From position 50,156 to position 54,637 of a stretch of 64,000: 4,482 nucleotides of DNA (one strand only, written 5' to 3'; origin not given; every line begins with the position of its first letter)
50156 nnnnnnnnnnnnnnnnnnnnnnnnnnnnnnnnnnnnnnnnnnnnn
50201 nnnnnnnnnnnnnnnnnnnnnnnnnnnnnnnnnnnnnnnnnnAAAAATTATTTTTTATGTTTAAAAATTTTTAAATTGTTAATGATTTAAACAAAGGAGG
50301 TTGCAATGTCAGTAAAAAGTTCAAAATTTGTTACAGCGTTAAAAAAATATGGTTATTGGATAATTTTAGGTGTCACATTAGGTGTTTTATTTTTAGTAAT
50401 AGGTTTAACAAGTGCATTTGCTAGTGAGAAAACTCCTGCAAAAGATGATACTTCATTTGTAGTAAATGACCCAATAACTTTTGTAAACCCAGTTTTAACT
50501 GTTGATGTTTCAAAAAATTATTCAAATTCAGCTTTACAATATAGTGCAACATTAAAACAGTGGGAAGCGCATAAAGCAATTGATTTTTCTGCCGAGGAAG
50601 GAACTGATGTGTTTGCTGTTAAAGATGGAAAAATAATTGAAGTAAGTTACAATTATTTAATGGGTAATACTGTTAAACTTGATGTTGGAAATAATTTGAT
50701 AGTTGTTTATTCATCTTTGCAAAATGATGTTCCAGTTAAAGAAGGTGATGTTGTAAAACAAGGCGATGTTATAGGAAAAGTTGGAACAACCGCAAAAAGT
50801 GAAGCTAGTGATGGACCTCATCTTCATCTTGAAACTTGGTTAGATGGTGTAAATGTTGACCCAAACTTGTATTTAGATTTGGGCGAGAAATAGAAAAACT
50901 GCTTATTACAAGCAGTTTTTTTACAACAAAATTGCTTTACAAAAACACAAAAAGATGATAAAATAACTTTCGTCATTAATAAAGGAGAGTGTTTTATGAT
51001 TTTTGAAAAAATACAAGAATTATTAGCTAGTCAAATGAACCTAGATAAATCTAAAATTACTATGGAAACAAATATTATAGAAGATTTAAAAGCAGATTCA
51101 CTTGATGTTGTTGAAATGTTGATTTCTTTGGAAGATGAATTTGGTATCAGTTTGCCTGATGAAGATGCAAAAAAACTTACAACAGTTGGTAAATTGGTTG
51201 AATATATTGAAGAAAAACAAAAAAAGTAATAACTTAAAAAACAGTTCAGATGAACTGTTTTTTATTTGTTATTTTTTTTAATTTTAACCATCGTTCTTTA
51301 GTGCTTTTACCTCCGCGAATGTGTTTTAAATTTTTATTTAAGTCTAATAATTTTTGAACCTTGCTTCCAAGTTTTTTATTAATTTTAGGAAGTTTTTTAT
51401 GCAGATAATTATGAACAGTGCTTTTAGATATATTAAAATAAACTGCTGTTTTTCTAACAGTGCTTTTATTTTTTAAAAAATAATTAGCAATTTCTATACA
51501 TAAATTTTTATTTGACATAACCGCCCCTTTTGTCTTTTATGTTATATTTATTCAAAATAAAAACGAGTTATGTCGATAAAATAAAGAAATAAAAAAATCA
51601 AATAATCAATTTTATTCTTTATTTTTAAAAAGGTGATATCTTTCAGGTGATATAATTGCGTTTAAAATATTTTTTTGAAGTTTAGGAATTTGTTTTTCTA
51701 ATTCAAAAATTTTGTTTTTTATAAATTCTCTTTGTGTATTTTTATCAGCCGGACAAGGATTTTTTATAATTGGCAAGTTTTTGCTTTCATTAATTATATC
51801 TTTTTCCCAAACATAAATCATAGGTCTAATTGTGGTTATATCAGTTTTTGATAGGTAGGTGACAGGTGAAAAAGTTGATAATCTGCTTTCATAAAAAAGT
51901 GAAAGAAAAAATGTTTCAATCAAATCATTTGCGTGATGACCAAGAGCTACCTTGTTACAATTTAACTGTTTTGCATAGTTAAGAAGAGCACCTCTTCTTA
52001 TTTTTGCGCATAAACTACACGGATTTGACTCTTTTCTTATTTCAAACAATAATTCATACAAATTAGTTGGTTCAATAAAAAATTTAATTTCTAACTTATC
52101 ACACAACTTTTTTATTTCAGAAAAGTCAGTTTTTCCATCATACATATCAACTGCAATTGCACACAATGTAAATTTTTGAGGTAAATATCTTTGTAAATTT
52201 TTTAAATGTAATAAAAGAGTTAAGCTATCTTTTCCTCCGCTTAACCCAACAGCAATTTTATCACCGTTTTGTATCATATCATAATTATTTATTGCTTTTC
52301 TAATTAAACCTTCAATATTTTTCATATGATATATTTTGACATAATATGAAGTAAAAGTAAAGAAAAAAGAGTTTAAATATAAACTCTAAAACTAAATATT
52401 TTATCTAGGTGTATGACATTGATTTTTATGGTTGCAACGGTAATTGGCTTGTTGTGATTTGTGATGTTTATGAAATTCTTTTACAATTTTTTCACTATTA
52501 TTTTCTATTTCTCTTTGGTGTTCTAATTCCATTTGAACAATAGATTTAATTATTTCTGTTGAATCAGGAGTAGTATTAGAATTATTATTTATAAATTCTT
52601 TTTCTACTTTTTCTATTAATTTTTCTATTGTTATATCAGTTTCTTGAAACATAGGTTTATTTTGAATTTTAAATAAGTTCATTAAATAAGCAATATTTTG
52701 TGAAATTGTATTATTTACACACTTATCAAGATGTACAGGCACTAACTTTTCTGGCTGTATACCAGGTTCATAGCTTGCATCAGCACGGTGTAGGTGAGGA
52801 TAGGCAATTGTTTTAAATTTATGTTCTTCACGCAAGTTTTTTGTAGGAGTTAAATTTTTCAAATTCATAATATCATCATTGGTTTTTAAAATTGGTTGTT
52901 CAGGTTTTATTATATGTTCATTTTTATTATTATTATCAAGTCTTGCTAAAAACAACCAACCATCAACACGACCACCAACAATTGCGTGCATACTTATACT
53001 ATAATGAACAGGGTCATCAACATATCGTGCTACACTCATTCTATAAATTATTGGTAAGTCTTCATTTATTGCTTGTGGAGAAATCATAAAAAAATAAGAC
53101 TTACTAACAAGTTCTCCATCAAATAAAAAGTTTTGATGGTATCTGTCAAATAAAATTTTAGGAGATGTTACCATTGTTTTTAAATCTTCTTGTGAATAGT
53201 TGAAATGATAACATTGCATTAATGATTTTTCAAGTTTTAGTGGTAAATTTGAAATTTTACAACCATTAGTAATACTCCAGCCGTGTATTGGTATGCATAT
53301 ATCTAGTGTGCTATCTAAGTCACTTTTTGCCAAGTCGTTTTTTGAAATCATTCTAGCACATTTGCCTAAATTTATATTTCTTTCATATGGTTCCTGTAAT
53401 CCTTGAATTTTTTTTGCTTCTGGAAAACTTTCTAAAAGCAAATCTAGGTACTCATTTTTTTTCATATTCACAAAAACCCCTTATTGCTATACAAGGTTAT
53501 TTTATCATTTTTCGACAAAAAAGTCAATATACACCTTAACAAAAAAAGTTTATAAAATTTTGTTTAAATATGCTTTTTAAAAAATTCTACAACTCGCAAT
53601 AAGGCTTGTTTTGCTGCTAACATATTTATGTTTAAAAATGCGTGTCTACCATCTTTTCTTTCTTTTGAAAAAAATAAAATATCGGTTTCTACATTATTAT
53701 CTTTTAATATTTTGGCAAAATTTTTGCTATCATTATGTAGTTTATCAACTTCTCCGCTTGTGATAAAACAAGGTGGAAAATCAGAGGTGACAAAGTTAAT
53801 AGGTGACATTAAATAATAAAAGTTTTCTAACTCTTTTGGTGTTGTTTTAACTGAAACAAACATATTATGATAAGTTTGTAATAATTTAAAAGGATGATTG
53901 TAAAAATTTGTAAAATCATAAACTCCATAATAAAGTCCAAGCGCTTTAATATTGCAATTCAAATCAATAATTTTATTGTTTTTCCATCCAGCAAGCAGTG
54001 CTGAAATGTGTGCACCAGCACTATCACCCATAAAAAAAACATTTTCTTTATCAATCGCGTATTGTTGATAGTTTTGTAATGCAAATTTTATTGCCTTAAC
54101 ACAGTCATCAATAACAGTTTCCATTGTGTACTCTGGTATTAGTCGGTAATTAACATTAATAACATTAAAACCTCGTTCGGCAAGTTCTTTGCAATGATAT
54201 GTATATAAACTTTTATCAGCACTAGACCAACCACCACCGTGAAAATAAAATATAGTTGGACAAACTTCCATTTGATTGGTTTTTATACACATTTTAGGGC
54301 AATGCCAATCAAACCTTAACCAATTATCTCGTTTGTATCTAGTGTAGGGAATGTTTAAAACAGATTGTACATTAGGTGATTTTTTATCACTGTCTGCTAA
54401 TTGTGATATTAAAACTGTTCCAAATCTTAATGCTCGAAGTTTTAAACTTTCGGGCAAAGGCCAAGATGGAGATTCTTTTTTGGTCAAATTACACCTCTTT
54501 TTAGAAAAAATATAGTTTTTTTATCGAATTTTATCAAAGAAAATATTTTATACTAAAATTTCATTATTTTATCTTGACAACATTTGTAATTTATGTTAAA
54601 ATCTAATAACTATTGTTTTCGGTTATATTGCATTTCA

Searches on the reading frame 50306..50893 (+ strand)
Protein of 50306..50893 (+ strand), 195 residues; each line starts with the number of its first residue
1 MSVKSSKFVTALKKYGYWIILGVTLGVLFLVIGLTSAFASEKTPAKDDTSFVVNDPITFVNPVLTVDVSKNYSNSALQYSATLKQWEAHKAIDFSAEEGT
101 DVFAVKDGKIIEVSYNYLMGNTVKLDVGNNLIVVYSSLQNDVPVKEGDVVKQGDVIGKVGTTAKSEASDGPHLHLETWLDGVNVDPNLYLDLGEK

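Call 96: search_protein_families(library=pfam, proteins=[window:50306-50893:+], max_evalue=0.001)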
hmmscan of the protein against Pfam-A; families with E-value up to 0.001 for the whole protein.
window:50306-50893:+ (195 aa): 1 family
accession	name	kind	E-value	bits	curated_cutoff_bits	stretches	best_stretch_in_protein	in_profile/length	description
PF01551.29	Peptidase_M23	-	5.4e-26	91.1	28.7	1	88-186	2-96/96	Peptidase family M23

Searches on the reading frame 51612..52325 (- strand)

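Call 96: search_protein_families(library=pfam, proteins=[window:51612-52325:-], max_evalue=0.001)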
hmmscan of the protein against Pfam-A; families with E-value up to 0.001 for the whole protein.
window:51612-52325:- (237 aa): 3 families
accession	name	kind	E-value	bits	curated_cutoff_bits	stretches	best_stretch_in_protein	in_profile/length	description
PF01171.26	ATP_bind_3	-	2.1e-20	73.7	27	1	23-204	1-181/182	PP-loop family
PF03054.22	tRNA_Me_trans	-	3.3e-06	27.3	20.6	1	23-133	2-129/202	tRNA methyl transferase HUP domain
PF02540.23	NAD_synthase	-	0.00091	18.9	21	0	12-165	9-161/242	NAD synthase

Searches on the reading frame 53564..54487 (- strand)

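Call 96: search_protein_families(library=pfam, proteins=[window:53564-54487:-], max_evalue=0.001)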
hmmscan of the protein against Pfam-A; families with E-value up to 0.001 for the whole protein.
window:53564-54487:- (307 aa): 4 families
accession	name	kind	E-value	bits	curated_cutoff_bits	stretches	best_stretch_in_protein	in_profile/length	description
PF20434.5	BD-FAE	-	7.4e-34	117.6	26.8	1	70-250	7-202/215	BD-FAE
PF07859.19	Abhydrolase_3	-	1.7e-31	110.1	25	1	79-274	1-202/210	alpha/beta hydrolase fold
PF00326.27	Peptidase_S9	-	2.3e-07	31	22.6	1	123-305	42-208/213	Prolyl oligopeptidase family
PF00135.34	COesterase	-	1.2e-05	24.9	27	1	70-165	97-200/515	Carboxylesterase family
